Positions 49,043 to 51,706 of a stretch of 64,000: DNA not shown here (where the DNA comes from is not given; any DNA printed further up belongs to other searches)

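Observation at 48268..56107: Atypical ACIII/Qrc-like respiratory cluster: split MopB + FeS + NrfD core surrounded by 14 c-type heme sites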

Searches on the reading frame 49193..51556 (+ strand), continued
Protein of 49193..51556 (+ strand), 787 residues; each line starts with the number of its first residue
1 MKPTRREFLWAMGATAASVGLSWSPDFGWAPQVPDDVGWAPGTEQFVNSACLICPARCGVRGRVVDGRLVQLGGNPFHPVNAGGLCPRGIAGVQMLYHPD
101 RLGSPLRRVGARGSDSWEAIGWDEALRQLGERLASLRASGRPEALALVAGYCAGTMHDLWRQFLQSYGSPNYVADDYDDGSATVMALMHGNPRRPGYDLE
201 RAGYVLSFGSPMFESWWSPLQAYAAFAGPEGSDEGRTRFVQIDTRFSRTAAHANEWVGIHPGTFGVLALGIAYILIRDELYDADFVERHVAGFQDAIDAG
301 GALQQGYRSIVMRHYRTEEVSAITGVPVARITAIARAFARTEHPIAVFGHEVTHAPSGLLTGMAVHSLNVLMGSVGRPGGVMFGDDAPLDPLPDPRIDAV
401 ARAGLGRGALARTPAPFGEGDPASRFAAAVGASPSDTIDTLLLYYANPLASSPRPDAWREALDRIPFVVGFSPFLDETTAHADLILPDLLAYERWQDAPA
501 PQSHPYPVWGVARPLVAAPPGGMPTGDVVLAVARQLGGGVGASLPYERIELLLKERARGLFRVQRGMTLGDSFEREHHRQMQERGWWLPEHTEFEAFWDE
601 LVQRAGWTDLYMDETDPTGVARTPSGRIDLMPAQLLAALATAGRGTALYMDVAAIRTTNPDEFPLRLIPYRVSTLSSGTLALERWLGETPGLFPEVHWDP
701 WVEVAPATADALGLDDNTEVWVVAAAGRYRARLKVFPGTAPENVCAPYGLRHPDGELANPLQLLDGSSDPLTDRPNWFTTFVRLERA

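Call 7: search_solved_structures(query=window:49193-51556:+, max_evalue=0.00001, show_alignments=2)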
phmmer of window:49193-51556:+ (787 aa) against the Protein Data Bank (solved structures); distinct sequences matched with E-value up to 0.00001: 45.
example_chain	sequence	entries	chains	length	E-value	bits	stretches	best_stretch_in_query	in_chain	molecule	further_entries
6cz7_A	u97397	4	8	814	1e-44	156.2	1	42-495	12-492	ArrA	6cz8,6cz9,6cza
2vpw_A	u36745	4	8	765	2.9e-35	124.9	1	37-560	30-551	THIOSULFATE REDUCTASE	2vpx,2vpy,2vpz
2e7z_A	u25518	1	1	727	1.2e-25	93.1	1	50-344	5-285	Acetylene hydratase Ahy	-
2jim_A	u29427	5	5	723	4.9e-25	91.1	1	44-387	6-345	PERIPLASMIC NITRATE REDUCTASE | PROTEIN (PERIPLASMIC NITRATE REDUCTASE)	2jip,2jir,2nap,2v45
2jio_A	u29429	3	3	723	2.4e-24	88.8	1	44-387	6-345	PERIPLASMIC NITRATE REDUCTASE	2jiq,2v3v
9vap_A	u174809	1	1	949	2.1e-21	79.1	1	5-380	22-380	Formate dehydrogenase molybdopterin-binding subunit FdhA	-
7qv7_S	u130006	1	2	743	2.8e-21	78.6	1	42-490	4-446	Hydrogen dependent carbon dioxide reductase subunit FdhF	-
7bkb_D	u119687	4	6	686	4.8e-21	77.9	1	45-490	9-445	Formate dehydrogenase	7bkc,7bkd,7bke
9t1s_L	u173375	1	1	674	7.8e-20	73.9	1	45-488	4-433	formate dehydrogenase (coenzyme F420)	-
8rcg_A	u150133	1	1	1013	1.2e-16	63.3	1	3-289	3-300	Formate dehydrogenase, alpha subunit, selenocysteine-containing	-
6sdr_A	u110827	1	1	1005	1.5e-16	63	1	3-289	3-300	Formate dehydrogenase, alpha subunit, selenocysteine-containing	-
6sdv_A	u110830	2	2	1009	1.5e-16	63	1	3-289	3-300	Formate dehydrogenase, alpha subunit, selenocysteine-containing,Formate dehydrogenase, alp | Formate dehydrogenase, alpha subunit, selenocysteine-containing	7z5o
8cm4_A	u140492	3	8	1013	1.5e-16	63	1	3-289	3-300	Formate dehydrogenase, alpha subunit, selenocysteine-containing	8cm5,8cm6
30gj_A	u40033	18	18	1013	1.5e-16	63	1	3-289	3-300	Formate dehydrogenase, alpha subunit, selenocysteine-containing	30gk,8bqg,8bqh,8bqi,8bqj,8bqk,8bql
9rjz_A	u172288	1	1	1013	1.5e-16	63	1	3-289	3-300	Formate dehydrogenase, alpha subunit, selenocysteine-containing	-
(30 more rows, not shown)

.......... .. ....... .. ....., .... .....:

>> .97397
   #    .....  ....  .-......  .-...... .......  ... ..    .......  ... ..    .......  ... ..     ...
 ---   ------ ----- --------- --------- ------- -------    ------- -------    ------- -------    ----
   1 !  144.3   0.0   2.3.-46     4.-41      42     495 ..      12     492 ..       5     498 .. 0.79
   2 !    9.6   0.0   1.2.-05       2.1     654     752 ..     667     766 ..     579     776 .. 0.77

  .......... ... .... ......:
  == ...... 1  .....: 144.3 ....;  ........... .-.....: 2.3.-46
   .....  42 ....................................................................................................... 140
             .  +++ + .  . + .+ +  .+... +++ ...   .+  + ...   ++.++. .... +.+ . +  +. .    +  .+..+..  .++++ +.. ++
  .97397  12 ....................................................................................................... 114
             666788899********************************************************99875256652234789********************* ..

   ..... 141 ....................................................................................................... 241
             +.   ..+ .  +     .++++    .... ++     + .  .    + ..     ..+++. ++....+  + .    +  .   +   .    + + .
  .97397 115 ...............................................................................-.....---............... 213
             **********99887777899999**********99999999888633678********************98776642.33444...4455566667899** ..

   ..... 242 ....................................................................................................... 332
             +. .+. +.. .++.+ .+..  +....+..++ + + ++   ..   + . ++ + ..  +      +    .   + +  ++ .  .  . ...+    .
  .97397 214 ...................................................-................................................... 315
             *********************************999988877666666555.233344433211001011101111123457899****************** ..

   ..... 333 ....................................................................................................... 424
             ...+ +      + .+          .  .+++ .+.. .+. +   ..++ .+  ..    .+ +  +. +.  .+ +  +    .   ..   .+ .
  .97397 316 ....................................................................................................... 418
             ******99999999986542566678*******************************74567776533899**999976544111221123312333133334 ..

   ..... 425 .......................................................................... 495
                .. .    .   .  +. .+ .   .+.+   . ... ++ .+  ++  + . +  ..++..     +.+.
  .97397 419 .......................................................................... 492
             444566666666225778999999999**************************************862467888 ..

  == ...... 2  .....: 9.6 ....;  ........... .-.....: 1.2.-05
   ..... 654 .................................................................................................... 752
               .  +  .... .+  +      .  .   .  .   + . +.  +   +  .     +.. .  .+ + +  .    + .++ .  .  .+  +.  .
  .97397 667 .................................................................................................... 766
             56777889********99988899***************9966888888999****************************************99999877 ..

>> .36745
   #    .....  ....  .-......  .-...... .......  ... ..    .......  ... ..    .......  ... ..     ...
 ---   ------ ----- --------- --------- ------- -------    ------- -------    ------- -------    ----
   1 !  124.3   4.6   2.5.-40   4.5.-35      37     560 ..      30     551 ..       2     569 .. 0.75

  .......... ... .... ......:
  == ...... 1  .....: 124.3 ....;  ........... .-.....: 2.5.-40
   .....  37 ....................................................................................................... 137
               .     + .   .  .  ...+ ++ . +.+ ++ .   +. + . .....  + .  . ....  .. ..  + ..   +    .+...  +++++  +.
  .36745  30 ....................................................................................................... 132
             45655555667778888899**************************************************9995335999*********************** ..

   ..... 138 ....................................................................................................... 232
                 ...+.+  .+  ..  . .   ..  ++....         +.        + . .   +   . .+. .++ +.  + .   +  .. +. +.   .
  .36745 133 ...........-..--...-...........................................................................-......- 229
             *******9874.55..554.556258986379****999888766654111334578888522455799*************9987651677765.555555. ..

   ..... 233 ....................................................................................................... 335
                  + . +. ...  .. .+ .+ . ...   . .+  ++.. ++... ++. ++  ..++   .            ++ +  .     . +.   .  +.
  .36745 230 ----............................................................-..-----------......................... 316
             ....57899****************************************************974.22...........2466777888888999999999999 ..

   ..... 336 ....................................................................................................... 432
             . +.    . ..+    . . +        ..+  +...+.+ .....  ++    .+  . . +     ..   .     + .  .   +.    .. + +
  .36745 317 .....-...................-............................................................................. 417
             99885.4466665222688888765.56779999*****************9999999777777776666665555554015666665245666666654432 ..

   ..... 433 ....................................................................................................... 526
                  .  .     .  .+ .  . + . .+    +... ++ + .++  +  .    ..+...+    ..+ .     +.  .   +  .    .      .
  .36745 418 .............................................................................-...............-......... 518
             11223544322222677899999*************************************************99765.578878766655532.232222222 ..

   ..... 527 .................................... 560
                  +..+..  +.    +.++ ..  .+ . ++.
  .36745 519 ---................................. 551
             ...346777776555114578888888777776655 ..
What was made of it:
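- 49193..51556 (+): g3: Tat-exported MopB-fold subunit with a four-Cys FS0-type motif and no Cys/Sec Mo ligand (core subunit). PDB matches: ArrA 1e-44, PsrA 3e-35, ActB 1e-11 to 1e-14 (call 7).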

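Call 17: find_encoding_contigs(protein=P0006, flank=10000, max_places=2)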
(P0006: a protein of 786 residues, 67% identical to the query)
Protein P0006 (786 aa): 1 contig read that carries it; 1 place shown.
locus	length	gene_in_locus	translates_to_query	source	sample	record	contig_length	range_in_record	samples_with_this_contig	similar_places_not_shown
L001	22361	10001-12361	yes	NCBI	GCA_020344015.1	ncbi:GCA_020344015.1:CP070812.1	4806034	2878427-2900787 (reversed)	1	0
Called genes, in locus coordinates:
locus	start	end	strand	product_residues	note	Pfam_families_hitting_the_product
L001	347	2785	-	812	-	PF12704:MacB_PCD, PF02687:FtsX, PF12704:MacB_PCD, PF02687:FtsX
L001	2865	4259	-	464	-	PF00072:Response_reg, PF00158:Sigma54_activat, PF13191:AAA_16, PF14532:Sigma54_activ_2, PF00004:AAA (weak), PF07728:AAA_5, PF25601:AAA_lid_14, PF02954:HTH_8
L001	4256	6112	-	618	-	PF02743:dCache_1, PF00672:HAMP, PF00512:HisKA, PF02518:HATPase_c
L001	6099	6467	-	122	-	PF00072:Response_reg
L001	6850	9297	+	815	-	PF00034:Cytochrom_C (faint), PF18073:Zn_ribbon_LapB (faint), PF22113:Mtrc-MtrF_II-IV_dom (faint), PF13442:Cytochrome_CBB3 (weak)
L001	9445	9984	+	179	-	PF02085:Cytochrom_CIII (faint), PF14522:Cytochrome_C7 (weak)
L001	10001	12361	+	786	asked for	PF04879:Molybdop_Fe4S4, PF00384:Molybdopterin, PF01568:Molydop_binding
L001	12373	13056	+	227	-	PF00037:Fer4 (faint), PF12797:Fer4_2 (weak), PF12837:Fer4_6 (faint), PF12838:Fer4_7 (weak), PF13237:Fer4_10 (weak), PF13247:Fer4_11, PF12838:Fer4_7 (weak), PF13187:Fer4_9 (weak), +5 more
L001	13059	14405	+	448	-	PF03916:NrfD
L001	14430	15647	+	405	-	PF13442:Cytochrome_CBB3 (faint), PF00034:Cytochrom_C (weak)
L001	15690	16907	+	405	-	PF00034:Cytochrom_C, PF13442:Cytochrome_CBB3 (weak)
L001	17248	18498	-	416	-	PF00144:Beta-lactamase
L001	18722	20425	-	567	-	PF07676:PD40 (faint), PF26550:Tricorn_2nd, PF00930:DPPIV_N (faint), PF26549:Tricorn_N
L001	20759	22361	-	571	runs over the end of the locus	PF00672:HAMP, PF00512:HisKA, PF02518:HATPase_c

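Call 25: search_protein_representatives(protein=window:49193-51556:+)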
Query: 787 residues. Proteins with E-value up to 0.001 (for the whole library): 13606; up to 1e-10: 5836; up to 1e-30: 1009. The best 150 are listed.
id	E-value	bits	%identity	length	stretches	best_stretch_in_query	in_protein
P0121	0.0e+00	1062.2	59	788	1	1-787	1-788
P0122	3.3e-186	637.5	45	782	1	5-784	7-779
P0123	3.2e-171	587.9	36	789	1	5-786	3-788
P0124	3.6e-154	531.5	42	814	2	1-630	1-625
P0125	9.8e-154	530.1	38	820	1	4-752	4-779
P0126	1.1e-153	529.8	41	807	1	1-755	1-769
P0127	1.6e-153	529.4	37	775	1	2-786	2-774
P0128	1.4e-151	522.9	39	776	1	5-774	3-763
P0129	3.4e-149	515.0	38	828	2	5-638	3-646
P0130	6.2e-148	510.9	37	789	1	38-784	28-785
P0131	8.6e-148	510.4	41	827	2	1-632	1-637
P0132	4.4e-147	508.0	39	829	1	1-786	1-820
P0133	1.0e-145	503.6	37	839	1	4-784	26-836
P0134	6.3e-145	500.9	35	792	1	2-786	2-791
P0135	1.0e-143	497.0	40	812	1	41-773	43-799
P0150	7.0e-131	454.5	33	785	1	5-752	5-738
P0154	6.2e-126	438.1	36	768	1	52-767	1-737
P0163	1.1e-122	427.4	36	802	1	3-750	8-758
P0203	1.7e-109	383.7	34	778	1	41-753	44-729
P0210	8.0e-108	378.2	39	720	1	85-755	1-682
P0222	1.4e-102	360.9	41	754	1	38-554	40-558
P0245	2.3e-96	340.3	33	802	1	23-785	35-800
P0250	5.0e-95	335.9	37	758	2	31-550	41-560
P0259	2.0e-90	320.7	33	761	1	25-784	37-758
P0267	2.5e-87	310.4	33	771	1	63-719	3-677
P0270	1.6e-85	304.4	37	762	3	2-394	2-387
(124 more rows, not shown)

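Call 33: find_related_loci(query=A2, collection=genome_contigs, flank=10000)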
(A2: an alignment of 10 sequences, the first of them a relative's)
Query A2 (787 aa) in genome_contigs; peptide patterns used: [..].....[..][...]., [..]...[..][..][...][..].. (x = any residue, [..] = any of these).
599 stretches matched a pattern (row limit reached: there are more); 559 encode a relative of the query (tblastn E <= 1e-3); the best 80 are kept; 80 distinct loci.
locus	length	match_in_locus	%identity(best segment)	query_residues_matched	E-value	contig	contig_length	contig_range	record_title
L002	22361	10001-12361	73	1-787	0e+0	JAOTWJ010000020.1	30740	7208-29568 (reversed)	MAG: Gemmatimonadota bacterium isolate 13_May_SF_Bin78 13_May_SF_Bin78_scaffold_884_c1, whole genome shotgun sequence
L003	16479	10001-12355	67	1-786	0e+0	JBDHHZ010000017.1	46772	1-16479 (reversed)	MAG: Gemmatimonadota bacterium isolate M8-62_Bin_385 M8-62_Bin_385_scaffold_8872, whole genome shotgun sequence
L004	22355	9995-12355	67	1-787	0e+0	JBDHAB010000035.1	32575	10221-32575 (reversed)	MAG: Gemmatimonadota bacterium isolate M3-44_Bin_129 M3-44_Bin_129_scaffold_4304, whole genome shotgun sequence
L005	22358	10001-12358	67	1-787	0e+0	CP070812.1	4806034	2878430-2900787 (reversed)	MAG: Gemmatimonadota bacterium isolate bin1194 chromosome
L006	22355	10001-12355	66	1-787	0e+0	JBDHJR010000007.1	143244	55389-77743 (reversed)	MAG: Gemmatimonadota bacterium isolate BHB10-26_Bin_262 BHB10-26_Bin_262_scaffold_342, whole genome shotgun sequence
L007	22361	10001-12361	84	1-787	0e+0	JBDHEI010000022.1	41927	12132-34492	MAG: Gemmatimonadota bacterium isolate M8-44_Bin_155 M8-44_Bin_155_scaffold_1112, whole genome shotgun sequence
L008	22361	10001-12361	66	1-787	0e+0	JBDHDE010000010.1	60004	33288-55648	MAG: Gemmatimonadota bacterium isolate M8-32_Bin_184 M8-32_Bin_184_scaffold_582, whole genome shotgun sequence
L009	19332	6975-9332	66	1-787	0e+0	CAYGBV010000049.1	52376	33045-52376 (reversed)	MAG TPA_asm: uncultured Gemmatimonadaceae bacterium isolate ERP108616_co1_411 genome assembly, contig: k119_1910822, who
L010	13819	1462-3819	67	1-787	0e+0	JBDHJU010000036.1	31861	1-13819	MAG: Gemmatimonadota bacterium isolate BHB10-26_Bin_323 BHB10-26_Bin_323_scaffold_4302, whole genome shotgun sequence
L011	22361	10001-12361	67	1-787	0e+0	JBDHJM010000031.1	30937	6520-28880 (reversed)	MAG: Gemmatimonadota bacterium isolate BHB10-26_Bin_197 BHB10-26_Bin_197_scaffold_4402, whole genome shotgun sequence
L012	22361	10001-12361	66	1-787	0e+0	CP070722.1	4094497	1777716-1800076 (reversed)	MAG: Gemmatimonadota bacterium isolate bin464 chromosome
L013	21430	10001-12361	64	1-787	0e+0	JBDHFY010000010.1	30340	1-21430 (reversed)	MAG: Gemmatimonadota bacterium isolate M8-58_Bin_338 M8-58_Bin_338_scaffold_4749, whole genome shotgun sequence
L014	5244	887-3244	64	1-787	0e+0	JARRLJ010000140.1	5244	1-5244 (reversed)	MAG: Gemmatimonadales bacterium isolate Spart_069_MAG scaffold_14514, whole genome shotgun sequence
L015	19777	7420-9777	63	1-787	0e+0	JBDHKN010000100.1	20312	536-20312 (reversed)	MAG: Gemmatimonadota bacterium isolate BHB10-38_Bin_27 BHB10-38_Bin_27_scaffold_15437, whole genome shotgun sequence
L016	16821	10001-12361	65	1-787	0e+0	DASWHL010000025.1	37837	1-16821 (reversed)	MAG TPA_asm: Gemmatimonadales bacterium isolate SMAG_U2841 k141_1164657, whole genome shotgun sequence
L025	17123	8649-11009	61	1-787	0e+0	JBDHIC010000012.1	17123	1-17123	MAG: Gemmatimonadota bacterium isolate M8-62_Bin_88 M8-62_Bin_88_scaffold_13817, whole genome shotgun sequence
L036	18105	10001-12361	61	1-787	0e+0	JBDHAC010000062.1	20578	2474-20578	MAG: Gemmatimonadota bacterium isolate M3-44_Bin_136 M3-44_Bin_136_scaffold_9346, whole genome shotgun sequence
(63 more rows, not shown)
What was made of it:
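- Some MAGs carrying it come from sand-type, groundwater and sediment samples, judging by their names in call 33.
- Tried and rejected: A 10-sequence alignment worked (call 33).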

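Call 34: find_encoding_contigs(protein=P0001, flank=10000, max_places=3)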
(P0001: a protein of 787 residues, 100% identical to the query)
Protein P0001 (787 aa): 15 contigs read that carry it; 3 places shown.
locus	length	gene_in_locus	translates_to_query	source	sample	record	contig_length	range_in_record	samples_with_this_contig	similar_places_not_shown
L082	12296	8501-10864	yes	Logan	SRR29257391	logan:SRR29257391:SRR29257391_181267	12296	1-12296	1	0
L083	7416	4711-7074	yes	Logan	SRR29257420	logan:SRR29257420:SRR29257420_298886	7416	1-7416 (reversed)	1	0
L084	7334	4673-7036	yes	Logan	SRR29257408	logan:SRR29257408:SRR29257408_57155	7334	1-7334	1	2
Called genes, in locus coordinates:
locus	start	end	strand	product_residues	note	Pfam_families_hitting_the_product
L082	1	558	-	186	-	?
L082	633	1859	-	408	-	PF07676:PD40 (faint), PF26549:Tricorn_N (faint)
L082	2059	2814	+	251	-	PF00881:Nitroreductase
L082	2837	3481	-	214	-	PF13442:Cytochrome_CBB3 (faint), PF09626:DHC (weak)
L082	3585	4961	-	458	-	PF00072:Response_reg, PF13191:AAA_16 (weak), PF00158:Sigma54_activat, PF14532:Sigma54_activ_2, PF00004:AAA (weak), PF07728:AAA_5, PF25601:AAA_lid_14, PF02954:HTH_8, +2 more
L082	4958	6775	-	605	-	PF02743:dCache_1, PF00672:HAMP, PF00512:HisKA, PF02518:HATPase_c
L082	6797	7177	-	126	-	PF00072:Response_reg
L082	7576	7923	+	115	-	PF00034:Cytochrom_C, PF13442:Cytochrome_CBB3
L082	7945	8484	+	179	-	PF02085:Cytochrom_CIII (faint), PF14537:Cytochrom_c3_2 (faint), PF14522:Cytochrome_C7 (weak)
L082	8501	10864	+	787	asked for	PF04879:Molybdop_Fe4S4, PF00384:Molybdopterin, PF01568:Molydop_binding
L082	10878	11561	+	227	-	PF00037:Fer4 (faint), PF12797:Fer4_2 (weak), PF12837:Fer4_6 (faint), PF12798:Fer4_3 (faint), PF12838:Fer4_7, PF13237:Fer4_10 (weak), PF13247:Fer4_11, PF13187:Fer4_9 (weak), +1 more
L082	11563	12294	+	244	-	?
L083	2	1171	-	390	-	?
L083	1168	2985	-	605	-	PF02743:dCache_1, PF00672:HAMP, PF00512:HisKA, PF02518:HATPase_c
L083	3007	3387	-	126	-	PF00072:Response_reg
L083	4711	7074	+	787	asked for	PF04879:Molybdop_Fe4S4, PF00384:Molybdopterin, PF01568:Molydop_binding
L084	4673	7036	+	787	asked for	PF04879:Molybdop_Fe4S4, PF00384:Molybdopterin, PF01568:Molydop_binding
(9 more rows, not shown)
